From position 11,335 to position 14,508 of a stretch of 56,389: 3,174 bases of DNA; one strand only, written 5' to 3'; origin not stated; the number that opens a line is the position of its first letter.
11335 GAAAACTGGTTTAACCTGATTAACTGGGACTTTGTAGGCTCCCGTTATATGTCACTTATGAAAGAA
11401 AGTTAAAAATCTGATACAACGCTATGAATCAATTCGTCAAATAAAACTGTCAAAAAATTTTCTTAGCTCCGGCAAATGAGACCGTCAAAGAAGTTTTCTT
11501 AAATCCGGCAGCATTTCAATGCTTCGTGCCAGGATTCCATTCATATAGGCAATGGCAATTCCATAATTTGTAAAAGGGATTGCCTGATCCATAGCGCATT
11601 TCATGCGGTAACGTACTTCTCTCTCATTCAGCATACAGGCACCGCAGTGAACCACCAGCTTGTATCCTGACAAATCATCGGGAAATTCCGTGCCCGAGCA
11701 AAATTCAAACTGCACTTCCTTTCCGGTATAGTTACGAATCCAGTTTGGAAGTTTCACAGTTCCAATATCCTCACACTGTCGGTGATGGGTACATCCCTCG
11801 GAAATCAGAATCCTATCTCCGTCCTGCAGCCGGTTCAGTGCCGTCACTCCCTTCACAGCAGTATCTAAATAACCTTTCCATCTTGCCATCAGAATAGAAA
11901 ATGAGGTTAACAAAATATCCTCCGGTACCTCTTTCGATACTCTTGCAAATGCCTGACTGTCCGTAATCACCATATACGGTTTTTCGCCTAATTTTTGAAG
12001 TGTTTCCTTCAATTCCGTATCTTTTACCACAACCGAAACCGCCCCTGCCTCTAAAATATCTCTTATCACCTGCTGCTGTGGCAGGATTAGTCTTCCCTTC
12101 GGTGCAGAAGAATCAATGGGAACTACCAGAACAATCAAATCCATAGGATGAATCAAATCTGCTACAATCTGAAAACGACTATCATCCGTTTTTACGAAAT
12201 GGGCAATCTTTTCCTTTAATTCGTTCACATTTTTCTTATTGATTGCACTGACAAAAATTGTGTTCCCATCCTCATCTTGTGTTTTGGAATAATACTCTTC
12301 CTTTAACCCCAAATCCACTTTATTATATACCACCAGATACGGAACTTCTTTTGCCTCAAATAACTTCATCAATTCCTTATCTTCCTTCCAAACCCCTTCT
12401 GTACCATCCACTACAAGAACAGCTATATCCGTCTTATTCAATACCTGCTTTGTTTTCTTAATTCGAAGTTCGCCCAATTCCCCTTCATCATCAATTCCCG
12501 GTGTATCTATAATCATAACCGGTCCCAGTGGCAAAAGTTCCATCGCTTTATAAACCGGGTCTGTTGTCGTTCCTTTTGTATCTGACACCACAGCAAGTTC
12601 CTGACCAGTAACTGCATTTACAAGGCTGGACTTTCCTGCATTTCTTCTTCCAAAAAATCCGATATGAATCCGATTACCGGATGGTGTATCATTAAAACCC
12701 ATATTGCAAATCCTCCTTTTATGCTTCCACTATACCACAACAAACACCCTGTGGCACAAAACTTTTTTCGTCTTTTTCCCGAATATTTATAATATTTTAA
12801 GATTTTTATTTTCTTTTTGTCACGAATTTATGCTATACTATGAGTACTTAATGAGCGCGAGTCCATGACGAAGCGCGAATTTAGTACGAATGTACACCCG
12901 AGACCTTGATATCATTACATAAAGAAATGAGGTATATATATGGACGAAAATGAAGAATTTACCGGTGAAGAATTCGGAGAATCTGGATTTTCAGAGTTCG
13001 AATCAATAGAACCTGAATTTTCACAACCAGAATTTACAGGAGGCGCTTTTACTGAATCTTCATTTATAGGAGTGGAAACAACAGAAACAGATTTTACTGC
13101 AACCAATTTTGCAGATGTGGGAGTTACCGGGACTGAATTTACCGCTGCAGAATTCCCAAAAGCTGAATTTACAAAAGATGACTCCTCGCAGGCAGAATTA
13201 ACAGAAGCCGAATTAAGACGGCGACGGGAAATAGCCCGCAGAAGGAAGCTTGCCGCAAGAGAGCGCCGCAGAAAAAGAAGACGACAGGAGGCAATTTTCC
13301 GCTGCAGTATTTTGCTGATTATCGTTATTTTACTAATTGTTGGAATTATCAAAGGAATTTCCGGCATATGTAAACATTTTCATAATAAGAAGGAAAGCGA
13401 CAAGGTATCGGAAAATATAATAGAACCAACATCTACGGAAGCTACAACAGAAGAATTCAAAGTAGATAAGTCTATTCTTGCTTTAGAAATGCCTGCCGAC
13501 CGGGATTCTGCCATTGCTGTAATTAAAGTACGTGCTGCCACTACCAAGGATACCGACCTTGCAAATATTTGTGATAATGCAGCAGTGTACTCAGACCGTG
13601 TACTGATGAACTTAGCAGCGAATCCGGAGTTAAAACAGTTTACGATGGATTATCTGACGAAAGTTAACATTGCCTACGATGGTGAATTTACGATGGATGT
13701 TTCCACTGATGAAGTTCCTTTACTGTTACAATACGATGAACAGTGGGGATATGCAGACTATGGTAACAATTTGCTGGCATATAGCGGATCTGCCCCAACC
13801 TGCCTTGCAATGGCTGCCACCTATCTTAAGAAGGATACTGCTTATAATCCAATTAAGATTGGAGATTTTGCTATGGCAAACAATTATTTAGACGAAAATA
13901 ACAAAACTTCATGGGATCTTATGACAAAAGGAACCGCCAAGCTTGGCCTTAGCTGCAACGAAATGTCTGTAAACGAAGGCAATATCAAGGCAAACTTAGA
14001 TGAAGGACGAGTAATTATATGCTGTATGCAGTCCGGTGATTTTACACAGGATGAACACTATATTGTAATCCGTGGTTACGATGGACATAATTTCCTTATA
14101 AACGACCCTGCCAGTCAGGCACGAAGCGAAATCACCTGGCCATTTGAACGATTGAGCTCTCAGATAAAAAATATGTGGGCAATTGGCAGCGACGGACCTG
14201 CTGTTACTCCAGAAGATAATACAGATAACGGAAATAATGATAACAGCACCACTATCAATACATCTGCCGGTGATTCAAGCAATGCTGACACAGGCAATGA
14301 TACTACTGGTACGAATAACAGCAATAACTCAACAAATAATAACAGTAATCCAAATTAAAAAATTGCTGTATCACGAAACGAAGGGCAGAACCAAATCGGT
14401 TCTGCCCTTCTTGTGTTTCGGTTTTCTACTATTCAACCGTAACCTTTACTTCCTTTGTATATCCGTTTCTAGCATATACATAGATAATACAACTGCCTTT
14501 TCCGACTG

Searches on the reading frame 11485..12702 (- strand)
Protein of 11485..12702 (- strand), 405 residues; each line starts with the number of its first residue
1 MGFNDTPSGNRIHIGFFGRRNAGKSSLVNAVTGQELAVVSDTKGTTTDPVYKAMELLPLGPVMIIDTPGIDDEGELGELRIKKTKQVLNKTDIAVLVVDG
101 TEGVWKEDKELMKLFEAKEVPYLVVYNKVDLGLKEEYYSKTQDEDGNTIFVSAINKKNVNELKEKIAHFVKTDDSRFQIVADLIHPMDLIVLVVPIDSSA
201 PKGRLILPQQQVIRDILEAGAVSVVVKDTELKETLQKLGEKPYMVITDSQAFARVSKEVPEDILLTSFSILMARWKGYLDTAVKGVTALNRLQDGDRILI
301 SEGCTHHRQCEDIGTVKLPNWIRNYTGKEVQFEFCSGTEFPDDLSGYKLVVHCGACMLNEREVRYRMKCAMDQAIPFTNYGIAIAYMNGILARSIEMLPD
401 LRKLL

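Call 3: search_protein_families(library=pfam, proteins=[window:11485-12702:-], max_evalue=0.01)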
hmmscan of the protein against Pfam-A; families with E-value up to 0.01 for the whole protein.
window:11485-12702:- (405 aa): 9 families
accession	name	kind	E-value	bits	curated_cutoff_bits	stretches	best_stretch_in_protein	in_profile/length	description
PF18133.7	HydF_tetramer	-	2.1e-49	166.7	22.6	1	281-397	2-118/118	Hydrogen maturase F tetramerization domain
PF18128.7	HydF_dimer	-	7.4e-40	135.5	23.4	1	179-277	1-99/99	Hydrogen maturase F dimerization domain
PF01926.29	MMR_HSR1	-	4.6e-24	85.1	21.9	1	14-128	2-113/113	50S ribosome-binding GTPase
PF00350.29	Dynamin_N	-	2.7e-11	44.2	27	2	61-129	102-168/168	Dynamin family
PF00009.33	GTP_EFTU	-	5.5e-11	42.8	26.5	1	63-170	72-186/188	Elongation factor Tu GTP binding domain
PF03193.22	RsgA_GTPase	-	8e-08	32.7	30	1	16-71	111-169/174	RsgA GTPase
PF02421.24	FeoB_N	-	6.1e-07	29.5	27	1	13-165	2-155/156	Ferrous iron transport protein B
PF16897.10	MMR_HSR1_Xtn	-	2.6e-06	27.8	35.2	1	120-167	56-101/106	C-terminal region of MMR_HSR1 domain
PF04548.22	AIG1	-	0.00065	19.5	27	1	17-124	6-120/212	AIG1 family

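Call 4: search_protein_families(library=ncbifam, proteins=[window:11485-12702:-], max_evalue=0.01)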
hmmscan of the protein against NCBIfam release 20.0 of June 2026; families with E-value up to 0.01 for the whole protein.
window:11485-12702:- (405 aa): 35 families (the best 25 are shown)
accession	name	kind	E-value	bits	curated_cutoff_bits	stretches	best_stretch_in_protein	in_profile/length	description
TIGR03918.1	GTP_HydF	equivalog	6.6e-176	584.9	325.55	1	6-394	2-391/392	[FeFe] hydrogenase H-cluster maturation GTPase HydF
TIGR03594.1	GTPase_EngA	equivalog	2.1e-29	102.8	306.7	1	11-176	175-352/432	ribosome biogenesis GTPase Der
TIGR00450.1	mnmE_trmE_thdF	equivalog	4.9e-27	95.1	252.6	1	13-180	211-379/446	tRNA uridine-5-carboxymethylaminomethyl(34) synthesis GTPase MnmE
TIGR00231.1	small_GTP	domain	4.2e-23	81.9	42.5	1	10-161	2-157/164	GTP-binding protein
NF000908.1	PRK00089.1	equivalog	4.7e-23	81.9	237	1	14-177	6-174/291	GTPase Era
NF003661.0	PRK05291.1-3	equivalog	1.7e-21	77.1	380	1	12-173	217-373/448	tRNA uridine-5-carboxymethylaminomethyl(34) synthesis GTPase MnmE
TIGR00436.1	era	equivalog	1.2e-18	67.4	116.25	1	13-172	2-165/270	GTPase Era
NF007071.0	PRK09518.1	equivalog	2.1e-15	56.3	953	1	14-178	274-439/706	bifunctional cytidylate kinase/GTPase Der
NF002828.0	PRK03003.1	equivalog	2.3e-15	56.2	631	1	14-166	43-196/477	ribosome biogenesis GTPase Der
TIGR03156.1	GTP_HflX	equivalog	5.4e-15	55.1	216.75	1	13-168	191-349/351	GTPase HflX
TIGR03598.1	GTPase_YsxC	equivalog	9e-15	54.8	124.45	1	4-166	11-185/186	ribosome biogenesis GTP-binding protein YihA/YsxC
NF008956.1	PRK12299.1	equivalog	1.9e-09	36.9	300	1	14-171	161-326/327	GTPase ObgE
NF008280.0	PRK11058.1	equivalog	2.3e-09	36.5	441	1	14-168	200-359/426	ribosome rescue GTPase HflX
TIGR02729.1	Obg_CgtA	equivalog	8.8e-09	34.8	280.25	1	14-170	160-328/329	Obg family GTPase CgtA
TIGR03596.1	GTPase_YlqF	equivalog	2.5e-08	33.7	208.2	2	82-177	13-109/276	ribosome biogenesis GTPase YlqF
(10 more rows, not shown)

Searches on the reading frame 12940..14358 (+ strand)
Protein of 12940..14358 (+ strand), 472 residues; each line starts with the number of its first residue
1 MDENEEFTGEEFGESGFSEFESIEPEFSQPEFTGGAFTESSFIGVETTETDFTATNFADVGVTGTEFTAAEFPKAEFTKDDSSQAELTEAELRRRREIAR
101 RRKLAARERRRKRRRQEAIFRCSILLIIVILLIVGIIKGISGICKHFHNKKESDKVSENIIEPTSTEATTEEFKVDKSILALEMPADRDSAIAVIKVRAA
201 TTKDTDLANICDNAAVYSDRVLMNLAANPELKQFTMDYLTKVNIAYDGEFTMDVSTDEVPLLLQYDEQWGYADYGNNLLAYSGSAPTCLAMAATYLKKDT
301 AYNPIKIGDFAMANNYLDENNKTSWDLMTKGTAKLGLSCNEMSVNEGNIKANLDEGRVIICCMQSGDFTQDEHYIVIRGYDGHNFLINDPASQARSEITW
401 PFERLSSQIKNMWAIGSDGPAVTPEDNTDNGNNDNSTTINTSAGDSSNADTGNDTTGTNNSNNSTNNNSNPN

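Call 7: search_protein_families(library=pfam, proteins=[window:12940-14358:+], max_evalue=0.00001)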
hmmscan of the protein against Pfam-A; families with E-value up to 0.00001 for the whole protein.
window:12940-14358:+ (472 aa): 1 family
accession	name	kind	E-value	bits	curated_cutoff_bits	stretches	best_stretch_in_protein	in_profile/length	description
PF13529.12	Peptidase_C39_2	-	2.2e-13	51.4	24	1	258-391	2-143/143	Peptidase_C39 like family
